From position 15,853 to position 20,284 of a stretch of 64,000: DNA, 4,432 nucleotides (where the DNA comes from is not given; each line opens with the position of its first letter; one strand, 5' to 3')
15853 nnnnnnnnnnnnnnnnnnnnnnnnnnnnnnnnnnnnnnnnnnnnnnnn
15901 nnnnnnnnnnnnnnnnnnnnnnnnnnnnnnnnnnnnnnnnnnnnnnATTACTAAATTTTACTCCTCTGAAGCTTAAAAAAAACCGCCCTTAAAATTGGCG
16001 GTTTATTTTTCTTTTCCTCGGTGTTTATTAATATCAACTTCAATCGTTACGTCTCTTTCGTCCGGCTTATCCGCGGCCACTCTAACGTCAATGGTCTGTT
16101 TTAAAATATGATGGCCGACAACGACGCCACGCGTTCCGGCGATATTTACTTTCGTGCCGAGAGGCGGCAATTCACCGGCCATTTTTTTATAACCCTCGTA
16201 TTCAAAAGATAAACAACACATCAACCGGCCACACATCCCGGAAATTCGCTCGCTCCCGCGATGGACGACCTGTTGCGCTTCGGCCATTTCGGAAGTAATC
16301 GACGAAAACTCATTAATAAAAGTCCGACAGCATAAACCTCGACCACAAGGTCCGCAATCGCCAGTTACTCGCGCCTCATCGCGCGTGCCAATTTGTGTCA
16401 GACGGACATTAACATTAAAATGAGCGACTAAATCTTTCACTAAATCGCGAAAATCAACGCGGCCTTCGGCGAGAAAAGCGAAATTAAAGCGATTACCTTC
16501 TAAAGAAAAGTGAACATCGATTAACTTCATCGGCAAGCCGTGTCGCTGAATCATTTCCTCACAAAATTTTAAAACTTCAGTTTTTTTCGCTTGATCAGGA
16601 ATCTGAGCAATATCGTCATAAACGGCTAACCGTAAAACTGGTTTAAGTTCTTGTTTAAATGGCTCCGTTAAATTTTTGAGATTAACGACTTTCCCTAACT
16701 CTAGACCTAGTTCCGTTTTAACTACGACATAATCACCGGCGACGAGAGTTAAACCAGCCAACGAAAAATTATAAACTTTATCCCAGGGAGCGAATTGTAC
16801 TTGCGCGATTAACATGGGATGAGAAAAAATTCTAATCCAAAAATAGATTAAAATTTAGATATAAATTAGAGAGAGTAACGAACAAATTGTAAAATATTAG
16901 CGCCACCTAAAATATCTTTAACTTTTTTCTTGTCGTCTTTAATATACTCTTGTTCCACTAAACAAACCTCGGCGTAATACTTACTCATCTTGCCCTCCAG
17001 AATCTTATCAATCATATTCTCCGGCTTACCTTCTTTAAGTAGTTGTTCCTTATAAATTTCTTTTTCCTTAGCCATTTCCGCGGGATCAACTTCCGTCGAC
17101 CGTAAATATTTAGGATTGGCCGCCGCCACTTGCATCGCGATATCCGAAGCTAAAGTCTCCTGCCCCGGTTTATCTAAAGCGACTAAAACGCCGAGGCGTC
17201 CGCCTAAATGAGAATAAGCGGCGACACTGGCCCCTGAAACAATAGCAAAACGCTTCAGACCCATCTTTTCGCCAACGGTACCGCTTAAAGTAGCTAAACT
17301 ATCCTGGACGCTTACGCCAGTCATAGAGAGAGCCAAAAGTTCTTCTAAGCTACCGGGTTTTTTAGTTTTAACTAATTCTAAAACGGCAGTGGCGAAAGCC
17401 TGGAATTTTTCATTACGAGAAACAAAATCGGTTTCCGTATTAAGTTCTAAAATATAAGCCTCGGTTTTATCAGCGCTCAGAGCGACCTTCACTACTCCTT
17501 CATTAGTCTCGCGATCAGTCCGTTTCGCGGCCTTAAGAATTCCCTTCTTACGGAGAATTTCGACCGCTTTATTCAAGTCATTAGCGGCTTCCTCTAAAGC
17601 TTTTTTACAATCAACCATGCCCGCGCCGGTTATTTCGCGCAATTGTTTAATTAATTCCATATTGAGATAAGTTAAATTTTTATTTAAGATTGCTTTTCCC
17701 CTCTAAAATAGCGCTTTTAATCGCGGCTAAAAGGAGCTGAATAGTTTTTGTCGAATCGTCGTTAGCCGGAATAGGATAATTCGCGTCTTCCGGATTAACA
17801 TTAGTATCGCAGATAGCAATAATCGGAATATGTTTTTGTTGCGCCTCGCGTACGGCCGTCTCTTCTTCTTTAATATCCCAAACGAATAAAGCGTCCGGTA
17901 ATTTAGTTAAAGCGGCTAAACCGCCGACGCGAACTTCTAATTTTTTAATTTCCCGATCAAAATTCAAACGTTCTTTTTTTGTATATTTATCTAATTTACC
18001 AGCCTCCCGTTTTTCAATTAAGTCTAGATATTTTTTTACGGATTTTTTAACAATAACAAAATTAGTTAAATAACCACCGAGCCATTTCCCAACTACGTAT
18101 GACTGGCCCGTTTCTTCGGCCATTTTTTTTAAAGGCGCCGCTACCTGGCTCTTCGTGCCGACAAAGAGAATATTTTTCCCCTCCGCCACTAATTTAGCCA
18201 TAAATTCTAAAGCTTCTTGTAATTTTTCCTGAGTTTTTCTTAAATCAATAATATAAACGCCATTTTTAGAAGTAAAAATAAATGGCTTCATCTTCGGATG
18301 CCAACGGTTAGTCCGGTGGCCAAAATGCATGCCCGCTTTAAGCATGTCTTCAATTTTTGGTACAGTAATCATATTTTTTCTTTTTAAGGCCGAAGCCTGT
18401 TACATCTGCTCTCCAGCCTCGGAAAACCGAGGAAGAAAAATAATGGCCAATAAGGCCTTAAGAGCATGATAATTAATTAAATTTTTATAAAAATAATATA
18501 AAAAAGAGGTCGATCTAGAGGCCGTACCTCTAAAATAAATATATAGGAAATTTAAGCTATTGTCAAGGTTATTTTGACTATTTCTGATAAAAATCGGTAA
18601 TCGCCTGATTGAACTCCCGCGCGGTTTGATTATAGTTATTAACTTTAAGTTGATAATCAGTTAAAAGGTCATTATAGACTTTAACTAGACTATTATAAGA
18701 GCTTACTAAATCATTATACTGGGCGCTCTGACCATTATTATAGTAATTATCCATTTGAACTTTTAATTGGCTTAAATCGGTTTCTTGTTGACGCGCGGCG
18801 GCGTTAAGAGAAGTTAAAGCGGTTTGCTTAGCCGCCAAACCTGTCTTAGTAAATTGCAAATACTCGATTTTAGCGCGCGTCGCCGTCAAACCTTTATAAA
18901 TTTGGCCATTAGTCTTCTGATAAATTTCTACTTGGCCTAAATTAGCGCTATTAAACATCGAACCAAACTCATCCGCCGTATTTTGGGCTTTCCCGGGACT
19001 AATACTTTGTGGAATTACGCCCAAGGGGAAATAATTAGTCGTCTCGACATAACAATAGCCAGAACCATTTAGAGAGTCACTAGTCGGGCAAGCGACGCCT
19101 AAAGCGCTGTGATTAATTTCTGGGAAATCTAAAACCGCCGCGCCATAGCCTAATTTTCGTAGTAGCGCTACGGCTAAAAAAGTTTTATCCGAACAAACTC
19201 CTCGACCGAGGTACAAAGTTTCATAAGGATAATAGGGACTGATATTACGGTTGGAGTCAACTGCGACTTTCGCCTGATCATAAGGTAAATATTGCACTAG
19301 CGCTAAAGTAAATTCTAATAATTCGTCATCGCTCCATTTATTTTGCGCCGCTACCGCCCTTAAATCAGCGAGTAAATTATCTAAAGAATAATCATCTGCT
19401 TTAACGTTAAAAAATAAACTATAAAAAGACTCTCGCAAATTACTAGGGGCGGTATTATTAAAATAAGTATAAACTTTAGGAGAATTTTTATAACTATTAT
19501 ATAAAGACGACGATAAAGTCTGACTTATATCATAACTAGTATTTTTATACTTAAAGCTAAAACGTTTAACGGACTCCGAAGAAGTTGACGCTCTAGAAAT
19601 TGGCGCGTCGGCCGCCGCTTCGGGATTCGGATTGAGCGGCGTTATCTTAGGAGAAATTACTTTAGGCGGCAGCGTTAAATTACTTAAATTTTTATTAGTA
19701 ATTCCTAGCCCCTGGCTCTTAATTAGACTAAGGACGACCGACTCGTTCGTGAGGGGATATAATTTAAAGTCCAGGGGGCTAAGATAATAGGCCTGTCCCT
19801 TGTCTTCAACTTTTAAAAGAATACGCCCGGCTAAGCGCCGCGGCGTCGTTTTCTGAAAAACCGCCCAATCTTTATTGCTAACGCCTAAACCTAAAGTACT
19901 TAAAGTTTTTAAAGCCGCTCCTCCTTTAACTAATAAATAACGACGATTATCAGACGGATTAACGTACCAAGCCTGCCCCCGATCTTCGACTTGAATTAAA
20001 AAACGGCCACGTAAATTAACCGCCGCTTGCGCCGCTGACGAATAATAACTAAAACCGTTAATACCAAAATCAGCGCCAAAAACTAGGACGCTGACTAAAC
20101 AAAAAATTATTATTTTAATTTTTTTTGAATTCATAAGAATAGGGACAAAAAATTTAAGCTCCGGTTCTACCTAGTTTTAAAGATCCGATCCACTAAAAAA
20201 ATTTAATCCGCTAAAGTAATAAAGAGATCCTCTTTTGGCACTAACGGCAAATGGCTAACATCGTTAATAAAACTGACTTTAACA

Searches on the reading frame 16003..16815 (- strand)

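Call 67: search_protein_families(library=pfam, proteins=[window:16003-16815:-], max_evalue=0.001)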
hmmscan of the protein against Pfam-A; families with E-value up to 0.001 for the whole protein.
window:16003-16815:- (270 aa): 1 family
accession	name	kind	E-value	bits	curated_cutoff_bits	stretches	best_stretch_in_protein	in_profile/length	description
PF04468.17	PSP1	-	1.9e-23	83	27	1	58-142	1-86/86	PSP1 C-terminal conserved region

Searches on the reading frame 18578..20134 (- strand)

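Call 67: search_protein_families(library=pfam, proteins=[window:18578-20134:-], max_evalue=0.001)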
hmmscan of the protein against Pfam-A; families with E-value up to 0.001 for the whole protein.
window:18578-20134:- (518 aa): 2 families
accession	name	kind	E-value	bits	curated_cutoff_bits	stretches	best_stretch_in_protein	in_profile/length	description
PF04473.18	DUF553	-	0.00078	19.4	20.5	0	281-336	28-87/140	Transglutaminase-like domain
PF01841.26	Transglut_core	-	0.00093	19.9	23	0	272-332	15-72/108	Transglutaminase-like superfamily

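Call 91: search_protein_families(library=padloc, proteins=[window:18578-20134:-], max_evalue=0.01)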
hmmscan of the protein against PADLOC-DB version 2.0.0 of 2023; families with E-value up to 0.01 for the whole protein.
window:18578-20134:- (518 aa): 0 families
